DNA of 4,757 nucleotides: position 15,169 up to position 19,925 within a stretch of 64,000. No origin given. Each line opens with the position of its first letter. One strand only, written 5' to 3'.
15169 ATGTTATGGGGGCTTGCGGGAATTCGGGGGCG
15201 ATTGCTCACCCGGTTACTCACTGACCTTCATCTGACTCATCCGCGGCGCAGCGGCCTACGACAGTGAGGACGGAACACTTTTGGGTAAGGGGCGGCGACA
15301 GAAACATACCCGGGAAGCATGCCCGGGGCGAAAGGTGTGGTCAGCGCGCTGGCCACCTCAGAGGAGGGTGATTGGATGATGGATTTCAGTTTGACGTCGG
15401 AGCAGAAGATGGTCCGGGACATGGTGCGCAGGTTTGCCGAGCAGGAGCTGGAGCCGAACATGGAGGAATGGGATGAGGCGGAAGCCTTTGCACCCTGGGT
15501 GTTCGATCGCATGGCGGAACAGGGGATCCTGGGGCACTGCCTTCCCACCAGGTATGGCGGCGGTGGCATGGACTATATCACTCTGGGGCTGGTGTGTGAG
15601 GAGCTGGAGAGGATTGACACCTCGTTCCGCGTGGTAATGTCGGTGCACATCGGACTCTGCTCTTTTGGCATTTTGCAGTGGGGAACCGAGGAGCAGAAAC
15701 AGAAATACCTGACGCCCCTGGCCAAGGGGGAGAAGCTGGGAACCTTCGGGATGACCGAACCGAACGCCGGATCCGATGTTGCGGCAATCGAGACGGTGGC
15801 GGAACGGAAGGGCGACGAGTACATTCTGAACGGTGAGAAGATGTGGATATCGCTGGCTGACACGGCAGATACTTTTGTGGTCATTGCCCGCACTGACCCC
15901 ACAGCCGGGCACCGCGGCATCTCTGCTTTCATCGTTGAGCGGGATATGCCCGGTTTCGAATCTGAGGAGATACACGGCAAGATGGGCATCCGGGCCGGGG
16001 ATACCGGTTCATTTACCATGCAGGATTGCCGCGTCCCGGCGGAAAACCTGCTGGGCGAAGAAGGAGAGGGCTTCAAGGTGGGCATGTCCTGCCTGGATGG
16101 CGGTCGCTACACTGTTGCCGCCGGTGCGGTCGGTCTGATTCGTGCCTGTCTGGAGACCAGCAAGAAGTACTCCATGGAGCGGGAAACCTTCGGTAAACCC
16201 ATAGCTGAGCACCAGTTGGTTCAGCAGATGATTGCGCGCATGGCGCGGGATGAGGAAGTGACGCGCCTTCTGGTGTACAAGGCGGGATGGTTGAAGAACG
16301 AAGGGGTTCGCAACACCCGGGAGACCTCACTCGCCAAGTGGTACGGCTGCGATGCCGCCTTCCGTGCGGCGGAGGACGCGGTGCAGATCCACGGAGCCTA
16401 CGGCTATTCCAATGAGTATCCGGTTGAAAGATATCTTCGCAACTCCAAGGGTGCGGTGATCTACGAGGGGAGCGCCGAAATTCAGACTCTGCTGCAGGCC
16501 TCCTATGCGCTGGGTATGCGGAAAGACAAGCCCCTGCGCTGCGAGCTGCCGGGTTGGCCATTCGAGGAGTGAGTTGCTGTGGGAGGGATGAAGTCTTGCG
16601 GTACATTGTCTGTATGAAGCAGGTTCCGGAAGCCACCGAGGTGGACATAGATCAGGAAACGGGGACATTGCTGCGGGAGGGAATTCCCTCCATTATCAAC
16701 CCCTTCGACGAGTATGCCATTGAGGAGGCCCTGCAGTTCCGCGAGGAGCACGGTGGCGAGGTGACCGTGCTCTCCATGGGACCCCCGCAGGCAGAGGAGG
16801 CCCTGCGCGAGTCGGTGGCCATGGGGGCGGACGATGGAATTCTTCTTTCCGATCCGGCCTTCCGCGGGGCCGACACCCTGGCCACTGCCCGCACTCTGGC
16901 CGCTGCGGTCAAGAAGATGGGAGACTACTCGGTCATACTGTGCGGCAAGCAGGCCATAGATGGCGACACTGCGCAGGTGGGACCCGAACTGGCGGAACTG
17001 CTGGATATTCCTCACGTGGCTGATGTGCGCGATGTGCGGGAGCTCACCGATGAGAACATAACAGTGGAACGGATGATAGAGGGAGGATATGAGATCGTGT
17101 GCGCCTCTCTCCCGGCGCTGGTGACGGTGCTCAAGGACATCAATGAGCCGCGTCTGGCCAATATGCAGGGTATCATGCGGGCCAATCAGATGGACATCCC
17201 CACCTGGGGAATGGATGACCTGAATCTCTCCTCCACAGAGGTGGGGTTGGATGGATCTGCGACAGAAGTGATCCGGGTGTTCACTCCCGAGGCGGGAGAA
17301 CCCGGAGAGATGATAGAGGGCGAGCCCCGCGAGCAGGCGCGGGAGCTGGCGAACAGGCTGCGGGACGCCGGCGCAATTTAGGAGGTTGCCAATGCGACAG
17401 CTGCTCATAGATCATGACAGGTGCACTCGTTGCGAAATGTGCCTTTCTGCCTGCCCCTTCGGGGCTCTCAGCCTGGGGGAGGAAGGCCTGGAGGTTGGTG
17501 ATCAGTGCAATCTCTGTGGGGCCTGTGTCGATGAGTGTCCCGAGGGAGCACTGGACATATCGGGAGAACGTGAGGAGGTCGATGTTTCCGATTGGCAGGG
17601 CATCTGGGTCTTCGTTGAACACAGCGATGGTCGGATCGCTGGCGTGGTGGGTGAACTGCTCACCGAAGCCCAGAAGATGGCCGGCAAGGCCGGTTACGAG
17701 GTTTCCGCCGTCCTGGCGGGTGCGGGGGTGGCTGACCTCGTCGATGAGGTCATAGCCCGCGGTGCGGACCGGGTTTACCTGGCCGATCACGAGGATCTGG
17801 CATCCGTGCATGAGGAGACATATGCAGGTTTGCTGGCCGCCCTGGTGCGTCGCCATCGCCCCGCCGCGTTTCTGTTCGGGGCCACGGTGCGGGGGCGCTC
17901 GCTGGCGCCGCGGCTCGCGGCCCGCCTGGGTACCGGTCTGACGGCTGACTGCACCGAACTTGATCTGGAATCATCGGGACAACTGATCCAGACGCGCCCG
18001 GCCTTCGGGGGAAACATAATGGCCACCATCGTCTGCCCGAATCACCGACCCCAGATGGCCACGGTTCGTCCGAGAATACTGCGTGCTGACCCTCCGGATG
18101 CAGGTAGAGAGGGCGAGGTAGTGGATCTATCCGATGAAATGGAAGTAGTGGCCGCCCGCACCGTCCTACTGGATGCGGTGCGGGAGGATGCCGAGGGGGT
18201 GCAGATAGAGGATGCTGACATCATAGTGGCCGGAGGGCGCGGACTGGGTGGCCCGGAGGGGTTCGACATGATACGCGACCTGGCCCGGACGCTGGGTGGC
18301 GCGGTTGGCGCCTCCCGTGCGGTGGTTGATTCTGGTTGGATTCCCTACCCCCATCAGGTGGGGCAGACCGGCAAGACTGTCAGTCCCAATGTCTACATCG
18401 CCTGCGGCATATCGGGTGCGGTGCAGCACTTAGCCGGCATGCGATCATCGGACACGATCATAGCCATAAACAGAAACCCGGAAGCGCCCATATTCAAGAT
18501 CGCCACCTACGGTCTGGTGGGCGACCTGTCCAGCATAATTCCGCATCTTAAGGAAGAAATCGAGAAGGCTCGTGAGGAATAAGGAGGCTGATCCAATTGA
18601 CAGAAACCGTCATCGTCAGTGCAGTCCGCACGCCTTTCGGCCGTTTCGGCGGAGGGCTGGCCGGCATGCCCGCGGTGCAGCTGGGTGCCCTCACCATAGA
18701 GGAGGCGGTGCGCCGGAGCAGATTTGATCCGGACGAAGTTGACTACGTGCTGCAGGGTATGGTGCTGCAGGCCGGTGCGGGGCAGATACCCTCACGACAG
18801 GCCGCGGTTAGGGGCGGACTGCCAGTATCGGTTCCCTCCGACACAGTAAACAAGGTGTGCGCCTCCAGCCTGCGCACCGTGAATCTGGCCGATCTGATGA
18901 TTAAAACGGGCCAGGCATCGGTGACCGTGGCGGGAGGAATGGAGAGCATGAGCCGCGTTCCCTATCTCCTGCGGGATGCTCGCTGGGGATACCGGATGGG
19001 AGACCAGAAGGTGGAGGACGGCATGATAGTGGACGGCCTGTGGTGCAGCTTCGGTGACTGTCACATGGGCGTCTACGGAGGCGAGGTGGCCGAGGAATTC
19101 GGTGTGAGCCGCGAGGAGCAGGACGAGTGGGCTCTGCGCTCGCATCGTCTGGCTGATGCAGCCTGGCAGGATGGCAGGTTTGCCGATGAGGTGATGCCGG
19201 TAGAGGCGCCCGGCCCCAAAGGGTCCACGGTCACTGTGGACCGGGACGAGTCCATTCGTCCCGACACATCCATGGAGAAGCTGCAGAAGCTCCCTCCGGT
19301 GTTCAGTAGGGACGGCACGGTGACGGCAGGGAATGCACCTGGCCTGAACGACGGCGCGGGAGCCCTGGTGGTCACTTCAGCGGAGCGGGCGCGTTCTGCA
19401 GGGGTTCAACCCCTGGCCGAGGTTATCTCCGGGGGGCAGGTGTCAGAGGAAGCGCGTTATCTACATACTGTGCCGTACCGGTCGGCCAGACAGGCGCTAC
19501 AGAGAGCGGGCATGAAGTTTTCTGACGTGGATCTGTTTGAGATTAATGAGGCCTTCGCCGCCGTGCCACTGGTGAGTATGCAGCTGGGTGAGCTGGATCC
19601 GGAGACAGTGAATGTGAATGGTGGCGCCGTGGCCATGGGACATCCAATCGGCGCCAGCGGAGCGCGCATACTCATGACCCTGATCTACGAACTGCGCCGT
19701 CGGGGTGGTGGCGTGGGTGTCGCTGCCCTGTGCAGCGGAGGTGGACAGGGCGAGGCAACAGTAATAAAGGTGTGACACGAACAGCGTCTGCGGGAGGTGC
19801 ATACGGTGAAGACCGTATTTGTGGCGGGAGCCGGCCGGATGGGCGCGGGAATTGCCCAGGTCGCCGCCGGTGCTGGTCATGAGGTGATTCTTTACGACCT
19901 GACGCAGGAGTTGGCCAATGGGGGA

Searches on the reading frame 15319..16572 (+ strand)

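Call 68: search_protein_families(library=pfam, proteins=[window:15319-16572:+], max_evalue=0.00001)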
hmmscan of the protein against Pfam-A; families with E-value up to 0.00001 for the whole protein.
window:15319-16572:+ (417 aa): 4 families
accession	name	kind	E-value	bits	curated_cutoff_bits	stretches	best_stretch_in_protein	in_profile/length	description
PF00441.29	Acyl-CoA_dh_1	-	1.3e-46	158.9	22.4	1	249-392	1-144/150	Acyl-CoA dehydrogenase, C-terminal domain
PF02771.21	Acyl-CoA_dh_N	-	1.3e-39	135.5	22.9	1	26-138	1-113/113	Acyl-CoA dehydrogenase, N-terminal domain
PF02770.24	Acyl-CoA_dh_M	-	1.2e-28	99.5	33.3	1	143-237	2-97/97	Acyl-CoA dehydrogenase, middle domain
PF08028.16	Acyl-CoA_dh_2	-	1.5e-13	51.6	22.7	1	265-382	2-129/134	Acyl-CoA dehydrogenase, C-terminal domain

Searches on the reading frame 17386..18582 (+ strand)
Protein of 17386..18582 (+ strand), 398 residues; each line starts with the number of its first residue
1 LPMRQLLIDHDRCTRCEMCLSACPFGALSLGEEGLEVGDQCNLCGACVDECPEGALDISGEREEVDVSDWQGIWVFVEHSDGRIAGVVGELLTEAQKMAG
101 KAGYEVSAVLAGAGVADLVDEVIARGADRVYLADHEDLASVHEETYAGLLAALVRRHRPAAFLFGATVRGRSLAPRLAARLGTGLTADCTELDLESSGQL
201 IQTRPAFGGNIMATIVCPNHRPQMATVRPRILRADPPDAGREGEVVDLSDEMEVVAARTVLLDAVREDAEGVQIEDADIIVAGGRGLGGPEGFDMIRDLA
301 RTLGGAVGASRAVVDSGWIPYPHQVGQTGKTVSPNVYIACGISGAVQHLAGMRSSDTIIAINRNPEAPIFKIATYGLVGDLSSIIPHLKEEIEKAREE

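Call 68: search_protein_families(library=pfam, proteins=[window:17386-18582:+], max_evalue=0.00001)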
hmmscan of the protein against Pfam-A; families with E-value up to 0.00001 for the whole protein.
window:17386-18582:+ (398 aa): 10 families
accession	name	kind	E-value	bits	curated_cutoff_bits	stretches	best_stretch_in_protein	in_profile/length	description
PF01012.27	ETF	-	3.9e-50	170.6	26.7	1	73-249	1-177/181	Electron transfer flavoprotein domain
PF00766.25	ETF_alpha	-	1.7e-37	127.7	27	1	273-353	1-81/81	Electron transfer flavoprotein FAD-binding domain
PF00037.32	Fer4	-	3.1e-12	46.2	21.1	1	8-28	3-23/24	4Fe-4S binding domain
PF12838.12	Fer4_7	-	8.6e-11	42.6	27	0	40-65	1-26/52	4Fe-4S dicluster domain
PF12837.12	Fer4_6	-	3.4e-10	39.8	25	1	8-28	4-24/24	4Fe-4S binding domain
PF12797.12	Fer4_2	-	1.9e-08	34.2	24.5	0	7-25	4-22/22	4Fe-4S binding domain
PF13237.11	Fer4_10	-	2.8e-08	34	25.5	1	7-52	3-53/53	4Fe-4S dicluster domain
PF13484.11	Fer4_16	-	4.2e-08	34.3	30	0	40-59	1-20/66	4Fe-4S double cluster binding domain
PF13187.11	Fer4_9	-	4.7e-08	33.4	27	1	12-55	1-51/52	4Fe-4S dicluster domain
PF12800.12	Fer4_4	-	2.4e-06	27.9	24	0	11-26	2-17/17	4Fe-4S binding domain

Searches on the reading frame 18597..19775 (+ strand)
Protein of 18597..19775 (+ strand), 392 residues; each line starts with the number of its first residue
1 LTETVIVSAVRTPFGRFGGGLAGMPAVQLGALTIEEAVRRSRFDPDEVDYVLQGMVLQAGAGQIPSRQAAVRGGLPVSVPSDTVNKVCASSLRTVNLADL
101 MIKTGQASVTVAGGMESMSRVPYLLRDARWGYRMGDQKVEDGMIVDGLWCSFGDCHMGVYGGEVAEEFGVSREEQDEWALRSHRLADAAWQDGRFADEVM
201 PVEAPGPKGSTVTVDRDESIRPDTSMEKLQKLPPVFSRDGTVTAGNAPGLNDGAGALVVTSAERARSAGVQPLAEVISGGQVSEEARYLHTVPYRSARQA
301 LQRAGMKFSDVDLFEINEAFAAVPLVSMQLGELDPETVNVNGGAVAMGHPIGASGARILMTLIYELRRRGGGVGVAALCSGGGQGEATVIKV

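Call 68: search_protein_families(library=pfam, proteins=[window:18597-19775:+], max_evalue=0.00001)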
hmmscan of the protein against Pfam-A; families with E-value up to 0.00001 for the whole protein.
window:18597-19775:+ (392 aa): 3 families
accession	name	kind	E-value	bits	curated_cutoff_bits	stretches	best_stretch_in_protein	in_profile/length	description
PF00108.29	Thiolase_N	-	5.7e-94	314.8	26.4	1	5-262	2-259/260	Thiolase, N-terminal domain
PF02803.24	Thiolase_C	-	5.8e-42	142.6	27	1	271-391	2-122/123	Thiolase, C-terminal domain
PF22691.2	Thiolase_C_1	-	8.2e-08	32.5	28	0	278-328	5-55/144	Thiolase C-terminal domain-like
